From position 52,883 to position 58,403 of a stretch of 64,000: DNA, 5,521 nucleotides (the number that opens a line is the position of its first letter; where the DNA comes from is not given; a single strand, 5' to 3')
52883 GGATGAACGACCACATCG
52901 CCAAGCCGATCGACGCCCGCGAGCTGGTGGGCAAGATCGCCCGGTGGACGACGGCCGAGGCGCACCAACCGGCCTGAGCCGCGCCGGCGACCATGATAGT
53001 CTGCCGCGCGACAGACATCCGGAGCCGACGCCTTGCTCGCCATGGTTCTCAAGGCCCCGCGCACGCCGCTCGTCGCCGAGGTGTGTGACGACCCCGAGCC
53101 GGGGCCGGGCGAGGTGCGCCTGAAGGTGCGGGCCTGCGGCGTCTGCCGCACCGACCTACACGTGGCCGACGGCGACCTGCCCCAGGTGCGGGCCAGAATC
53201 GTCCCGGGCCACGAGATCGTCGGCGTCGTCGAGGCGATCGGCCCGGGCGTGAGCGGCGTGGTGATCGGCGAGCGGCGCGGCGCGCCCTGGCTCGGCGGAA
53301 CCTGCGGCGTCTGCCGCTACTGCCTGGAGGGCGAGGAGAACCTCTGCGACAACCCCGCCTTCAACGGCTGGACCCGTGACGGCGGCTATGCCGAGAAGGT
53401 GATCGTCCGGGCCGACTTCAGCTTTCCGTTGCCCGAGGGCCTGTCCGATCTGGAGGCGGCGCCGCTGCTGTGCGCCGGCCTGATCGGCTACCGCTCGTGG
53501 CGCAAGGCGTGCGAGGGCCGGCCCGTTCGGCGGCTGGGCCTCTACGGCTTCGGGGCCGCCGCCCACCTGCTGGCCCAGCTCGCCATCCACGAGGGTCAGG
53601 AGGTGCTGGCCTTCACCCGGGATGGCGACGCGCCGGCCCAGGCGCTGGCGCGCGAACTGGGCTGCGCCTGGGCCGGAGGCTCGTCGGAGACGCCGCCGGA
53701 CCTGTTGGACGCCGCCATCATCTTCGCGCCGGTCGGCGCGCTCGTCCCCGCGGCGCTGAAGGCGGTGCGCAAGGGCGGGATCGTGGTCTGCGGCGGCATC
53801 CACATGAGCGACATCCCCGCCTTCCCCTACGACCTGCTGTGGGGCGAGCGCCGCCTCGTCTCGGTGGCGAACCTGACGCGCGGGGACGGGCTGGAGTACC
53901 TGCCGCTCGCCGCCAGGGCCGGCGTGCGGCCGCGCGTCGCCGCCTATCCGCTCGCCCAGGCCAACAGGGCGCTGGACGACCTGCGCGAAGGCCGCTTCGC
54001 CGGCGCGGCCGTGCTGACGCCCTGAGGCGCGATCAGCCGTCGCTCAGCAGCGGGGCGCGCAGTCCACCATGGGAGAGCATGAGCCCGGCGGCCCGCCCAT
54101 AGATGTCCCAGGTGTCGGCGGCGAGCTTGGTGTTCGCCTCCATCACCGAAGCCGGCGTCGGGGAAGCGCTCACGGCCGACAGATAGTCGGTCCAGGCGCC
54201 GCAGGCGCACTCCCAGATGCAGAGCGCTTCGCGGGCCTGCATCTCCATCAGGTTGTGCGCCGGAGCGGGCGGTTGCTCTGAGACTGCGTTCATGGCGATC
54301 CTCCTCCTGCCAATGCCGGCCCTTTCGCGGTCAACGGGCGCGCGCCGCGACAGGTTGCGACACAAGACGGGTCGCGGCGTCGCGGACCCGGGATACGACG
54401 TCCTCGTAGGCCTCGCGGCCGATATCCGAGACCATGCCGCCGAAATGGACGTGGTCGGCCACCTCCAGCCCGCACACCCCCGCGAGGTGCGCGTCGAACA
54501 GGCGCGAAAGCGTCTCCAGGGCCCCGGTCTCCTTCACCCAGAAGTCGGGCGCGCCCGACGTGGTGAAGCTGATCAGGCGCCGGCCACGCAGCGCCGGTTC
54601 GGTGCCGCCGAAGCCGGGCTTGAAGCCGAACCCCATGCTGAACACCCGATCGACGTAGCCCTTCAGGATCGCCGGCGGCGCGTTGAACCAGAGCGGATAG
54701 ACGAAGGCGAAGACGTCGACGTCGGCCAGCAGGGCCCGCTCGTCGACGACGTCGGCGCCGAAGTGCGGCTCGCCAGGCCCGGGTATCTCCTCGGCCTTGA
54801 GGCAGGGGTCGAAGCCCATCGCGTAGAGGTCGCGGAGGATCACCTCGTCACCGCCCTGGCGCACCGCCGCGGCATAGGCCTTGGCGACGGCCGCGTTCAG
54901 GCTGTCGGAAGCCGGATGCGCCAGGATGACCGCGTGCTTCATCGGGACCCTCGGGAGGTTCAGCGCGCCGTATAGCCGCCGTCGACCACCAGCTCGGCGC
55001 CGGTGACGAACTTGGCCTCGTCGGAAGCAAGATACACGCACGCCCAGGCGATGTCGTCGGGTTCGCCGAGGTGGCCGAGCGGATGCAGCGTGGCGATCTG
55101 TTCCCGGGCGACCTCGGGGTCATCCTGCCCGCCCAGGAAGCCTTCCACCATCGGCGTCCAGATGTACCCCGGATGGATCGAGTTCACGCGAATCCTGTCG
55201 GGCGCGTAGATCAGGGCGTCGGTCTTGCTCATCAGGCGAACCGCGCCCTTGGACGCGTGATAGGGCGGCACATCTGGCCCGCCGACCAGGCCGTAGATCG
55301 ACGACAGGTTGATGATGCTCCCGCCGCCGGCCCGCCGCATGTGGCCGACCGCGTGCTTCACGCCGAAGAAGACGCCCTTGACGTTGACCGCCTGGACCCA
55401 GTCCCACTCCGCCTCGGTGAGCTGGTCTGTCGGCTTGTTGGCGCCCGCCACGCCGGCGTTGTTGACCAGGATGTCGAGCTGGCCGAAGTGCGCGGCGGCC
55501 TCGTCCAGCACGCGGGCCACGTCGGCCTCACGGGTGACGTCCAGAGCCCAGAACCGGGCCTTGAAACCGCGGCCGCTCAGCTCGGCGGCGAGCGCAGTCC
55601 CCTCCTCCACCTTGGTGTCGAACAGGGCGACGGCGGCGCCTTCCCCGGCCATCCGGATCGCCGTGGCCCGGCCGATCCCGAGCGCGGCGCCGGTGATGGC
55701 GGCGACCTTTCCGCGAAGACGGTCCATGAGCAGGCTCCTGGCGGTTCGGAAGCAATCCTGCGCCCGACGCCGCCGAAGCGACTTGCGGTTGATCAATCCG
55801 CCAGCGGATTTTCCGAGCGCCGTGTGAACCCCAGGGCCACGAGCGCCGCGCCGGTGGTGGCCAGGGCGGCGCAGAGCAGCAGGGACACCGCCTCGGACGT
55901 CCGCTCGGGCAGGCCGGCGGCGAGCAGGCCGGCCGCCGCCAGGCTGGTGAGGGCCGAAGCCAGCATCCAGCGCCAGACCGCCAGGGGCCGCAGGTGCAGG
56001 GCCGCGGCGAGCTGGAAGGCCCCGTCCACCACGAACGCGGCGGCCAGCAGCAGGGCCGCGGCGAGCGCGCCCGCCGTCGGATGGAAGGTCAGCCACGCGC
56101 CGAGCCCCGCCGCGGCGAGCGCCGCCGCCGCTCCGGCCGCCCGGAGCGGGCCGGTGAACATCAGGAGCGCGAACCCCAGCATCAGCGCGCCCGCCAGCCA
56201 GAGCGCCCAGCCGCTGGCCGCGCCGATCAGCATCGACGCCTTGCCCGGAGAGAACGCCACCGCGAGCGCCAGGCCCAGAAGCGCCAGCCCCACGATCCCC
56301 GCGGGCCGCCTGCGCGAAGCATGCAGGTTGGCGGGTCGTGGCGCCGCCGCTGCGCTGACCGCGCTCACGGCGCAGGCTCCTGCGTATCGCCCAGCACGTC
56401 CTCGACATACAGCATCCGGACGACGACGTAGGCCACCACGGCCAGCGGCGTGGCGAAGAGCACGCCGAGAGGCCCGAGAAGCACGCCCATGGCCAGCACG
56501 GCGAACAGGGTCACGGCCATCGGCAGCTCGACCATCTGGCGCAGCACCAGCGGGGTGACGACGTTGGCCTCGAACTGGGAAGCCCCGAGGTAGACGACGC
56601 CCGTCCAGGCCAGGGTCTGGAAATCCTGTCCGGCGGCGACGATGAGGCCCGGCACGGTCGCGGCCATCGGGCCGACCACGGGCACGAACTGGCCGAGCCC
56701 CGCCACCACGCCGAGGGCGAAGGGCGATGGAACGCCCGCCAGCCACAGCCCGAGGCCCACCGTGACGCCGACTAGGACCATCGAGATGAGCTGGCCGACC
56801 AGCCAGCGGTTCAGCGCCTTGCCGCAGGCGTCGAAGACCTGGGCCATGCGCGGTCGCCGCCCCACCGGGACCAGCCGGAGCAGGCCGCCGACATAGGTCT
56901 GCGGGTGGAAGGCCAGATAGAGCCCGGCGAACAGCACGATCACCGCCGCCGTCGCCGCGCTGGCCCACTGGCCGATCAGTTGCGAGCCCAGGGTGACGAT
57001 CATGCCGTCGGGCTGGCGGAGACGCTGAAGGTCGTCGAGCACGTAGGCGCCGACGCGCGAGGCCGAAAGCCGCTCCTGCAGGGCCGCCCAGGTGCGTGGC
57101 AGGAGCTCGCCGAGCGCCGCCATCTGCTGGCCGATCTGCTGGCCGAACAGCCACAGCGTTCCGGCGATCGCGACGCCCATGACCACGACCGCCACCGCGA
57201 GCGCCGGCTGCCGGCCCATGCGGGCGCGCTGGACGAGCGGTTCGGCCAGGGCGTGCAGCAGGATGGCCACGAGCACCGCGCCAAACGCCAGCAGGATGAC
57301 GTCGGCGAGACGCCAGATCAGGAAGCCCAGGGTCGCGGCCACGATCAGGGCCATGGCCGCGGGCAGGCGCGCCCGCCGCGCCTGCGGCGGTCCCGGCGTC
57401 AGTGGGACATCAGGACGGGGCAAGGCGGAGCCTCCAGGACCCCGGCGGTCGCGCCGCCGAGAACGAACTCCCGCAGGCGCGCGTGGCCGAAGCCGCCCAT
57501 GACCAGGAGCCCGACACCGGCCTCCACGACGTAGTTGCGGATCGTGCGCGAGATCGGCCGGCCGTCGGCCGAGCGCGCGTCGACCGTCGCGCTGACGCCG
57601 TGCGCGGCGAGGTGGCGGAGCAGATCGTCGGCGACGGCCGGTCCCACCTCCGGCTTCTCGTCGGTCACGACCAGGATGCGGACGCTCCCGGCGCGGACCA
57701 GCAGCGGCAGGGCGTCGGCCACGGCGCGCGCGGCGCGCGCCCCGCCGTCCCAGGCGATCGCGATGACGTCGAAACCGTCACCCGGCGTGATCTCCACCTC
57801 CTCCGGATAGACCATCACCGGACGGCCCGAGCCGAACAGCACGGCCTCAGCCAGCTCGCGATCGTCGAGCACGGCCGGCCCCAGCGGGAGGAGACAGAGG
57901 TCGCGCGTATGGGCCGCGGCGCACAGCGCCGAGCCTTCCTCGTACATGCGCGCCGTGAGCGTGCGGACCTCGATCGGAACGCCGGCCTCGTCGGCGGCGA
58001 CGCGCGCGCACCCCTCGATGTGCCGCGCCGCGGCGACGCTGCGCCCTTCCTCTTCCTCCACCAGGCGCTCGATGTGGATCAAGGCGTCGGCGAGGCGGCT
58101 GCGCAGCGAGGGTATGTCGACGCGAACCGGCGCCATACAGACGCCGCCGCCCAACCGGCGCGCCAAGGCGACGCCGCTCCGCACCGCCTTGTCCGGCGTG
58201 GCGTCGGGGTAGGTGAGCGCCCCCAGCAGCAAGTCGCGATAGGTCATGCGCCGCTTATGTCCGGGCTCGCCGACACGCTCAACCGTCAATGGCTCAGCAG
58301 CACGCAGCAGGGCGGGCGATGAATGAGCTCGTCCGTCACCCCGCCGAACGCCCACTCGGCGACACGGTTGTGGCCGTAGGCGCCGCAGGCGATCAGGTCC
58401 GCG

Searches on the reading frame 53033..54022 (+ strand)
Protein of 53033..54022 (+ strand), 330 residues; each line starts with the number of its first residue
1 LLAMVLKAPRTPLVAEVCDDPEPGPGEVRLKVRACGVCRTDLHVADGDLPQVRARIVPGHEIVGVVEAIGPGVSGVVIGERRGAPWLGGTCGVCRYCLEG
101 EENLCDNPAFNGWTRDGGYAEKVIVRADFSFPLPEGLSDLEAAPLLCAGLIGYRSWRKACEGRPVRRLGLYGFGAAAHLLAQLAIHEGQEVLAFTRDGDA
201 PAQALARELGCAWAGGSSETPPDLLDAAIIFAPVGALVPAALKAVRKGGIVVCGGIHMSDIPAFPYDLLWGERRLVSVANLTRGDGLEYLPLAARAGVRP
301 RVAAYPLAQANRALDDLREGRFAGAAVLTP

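Call 78: search_protein_families(library=pfam, proteins=[window:53033-54022:+], max_evalue=0.001)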
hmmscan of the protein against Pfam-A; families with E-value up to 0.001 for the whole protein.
window:53033-54022:+ (330 aa): 1 family
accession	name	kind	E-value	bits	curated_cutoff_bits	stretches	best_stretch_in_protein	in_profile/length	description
PF08240.17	ADH_N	-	1.1e-26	93.5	23.5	1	24-135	1-104/104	Alcohol dehydrogenase GroES-like domain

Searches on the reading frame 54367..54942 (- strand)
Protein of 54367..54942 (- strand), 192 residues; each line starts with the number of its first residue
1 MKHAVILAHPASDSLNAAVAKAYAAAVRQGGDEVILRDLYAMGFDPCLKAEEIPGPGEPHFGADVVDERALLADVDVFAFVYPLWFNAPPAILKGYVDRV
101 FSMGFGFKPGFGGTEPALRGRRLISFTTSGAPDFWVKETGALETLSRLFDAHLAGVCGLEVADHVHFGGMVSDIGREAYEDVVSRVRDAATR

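Call 78: search_protein_families(library=pfam, proteins=[window:54367-54942:-], max_evalue=0.001)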
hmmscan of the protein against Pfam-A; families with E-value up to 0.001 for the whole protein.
window:54367-54942:- (192 aa): 2 families
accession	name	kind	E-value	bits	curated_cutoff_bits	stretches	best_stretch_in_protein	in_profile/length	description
PF02525.22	Flavodoxin_2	-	1.7e-35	123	27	1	1-185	1-193/198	Flavodoxin-like fold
PF03358.20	FMN_red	-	7.5e-07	29.3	24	1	1-111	1-110/152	NADPH-dependent FMN reductase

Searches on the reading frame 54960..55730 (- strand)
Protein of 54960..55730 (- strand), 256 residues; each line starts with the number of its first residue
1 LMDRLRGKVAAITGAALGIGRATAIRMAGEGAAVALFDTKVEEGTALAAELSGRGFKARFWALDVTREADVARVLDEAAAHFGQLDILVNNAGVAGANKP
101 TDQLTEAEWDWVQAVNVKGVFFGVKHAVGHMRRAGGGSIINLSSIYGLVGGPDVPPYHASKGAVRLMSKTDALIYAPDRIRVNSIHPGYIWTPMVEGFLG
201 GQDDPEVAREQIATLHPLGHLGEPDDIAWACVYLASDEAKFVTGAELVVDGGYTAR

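Call 78: search_protein_families(library=pfam, proteins=[window:54960-55730:-], max_evalue=0.001)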
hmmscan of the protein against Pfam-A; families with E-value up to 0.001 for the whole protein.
window:54960-55730:- (256 aa): 4 families
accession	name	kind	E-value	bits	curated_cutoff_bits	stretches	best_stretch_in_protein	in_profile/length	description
PF13561.12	adh_short_C2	-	3.1e-65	220.5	27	1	14-254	1-236/236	Enoyl-(Acyl carrier protein) reductase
PF00106.31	adh_short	-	1e-54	185.5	26.6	1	8-196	1-188/195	short chain dehydrogenase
PF08659.16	KR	-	1.4e-11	45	22.6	1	12-159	5-151/180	KR domain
PF23441.1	SDR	-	5.2e-05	23.2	27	1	84-252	90-254/258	SDR-like rossmann domain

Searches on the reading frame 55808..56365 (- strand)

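Call 78: search_protein_families(library=pfam, proteins=[window:55808-56365:-], max_evalue=0.001)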
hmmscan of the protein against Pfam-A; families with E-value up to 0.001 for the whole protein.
window:55808-56365:- (186 aa): 1 family
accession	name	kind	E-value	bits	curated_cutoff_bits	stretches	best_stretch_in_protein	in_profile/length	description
PF03729.18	DUF308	-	2.4e-07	31.3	25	1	82-147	3-70/73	Short repeat of unknown function (DUF308)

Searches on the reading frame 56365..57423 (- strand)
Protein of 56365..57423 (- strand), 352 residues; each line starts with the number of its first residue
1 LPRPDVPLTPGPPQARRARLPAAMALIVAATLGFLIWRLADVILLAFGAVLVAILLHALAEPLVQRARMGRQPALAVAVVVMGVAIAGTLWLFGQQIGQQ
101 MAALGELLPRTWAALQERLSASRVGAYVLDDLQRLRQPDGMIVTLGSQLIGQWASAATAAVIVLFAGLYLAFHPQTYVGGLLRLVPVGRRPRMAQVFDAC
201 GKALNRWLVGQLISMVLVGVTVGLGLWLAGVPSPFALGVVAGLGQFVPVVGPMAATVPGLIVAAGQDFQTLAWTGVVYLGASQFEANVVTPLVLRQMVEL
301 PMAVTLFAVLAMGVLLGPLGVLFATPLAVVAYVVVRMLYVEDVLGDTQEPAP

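Call 3: search_protein_families(library=pfam, proteins=[window:56365-57423:-], max_evalue=0.01)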
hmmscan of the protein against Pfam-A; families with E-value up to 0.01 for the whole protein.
window:56365-57423:- (352 aa): 1 family
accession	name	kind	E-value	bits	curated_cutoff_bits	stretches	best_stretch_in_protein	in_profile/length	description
PF01594.21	AI-2E_transport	-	6.3e-40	137.8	34.3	1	26-336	4-324/327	AI-2E family transporter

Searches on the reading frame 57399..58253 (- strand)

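Call 3: search_protein_families(library=pfam, proteins=[window:57399-58253:-], max_evalue=0.01)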
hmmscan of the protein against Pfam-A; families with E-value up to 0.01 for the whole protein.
window:57399-58253:- (284 aa): 1 family
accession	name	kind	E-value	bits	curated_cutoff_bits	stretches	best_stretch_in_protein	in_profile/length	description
PF00582.32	Usp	-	1.7e-08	35.6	24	1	161-282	2-139/141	Universal stress protein family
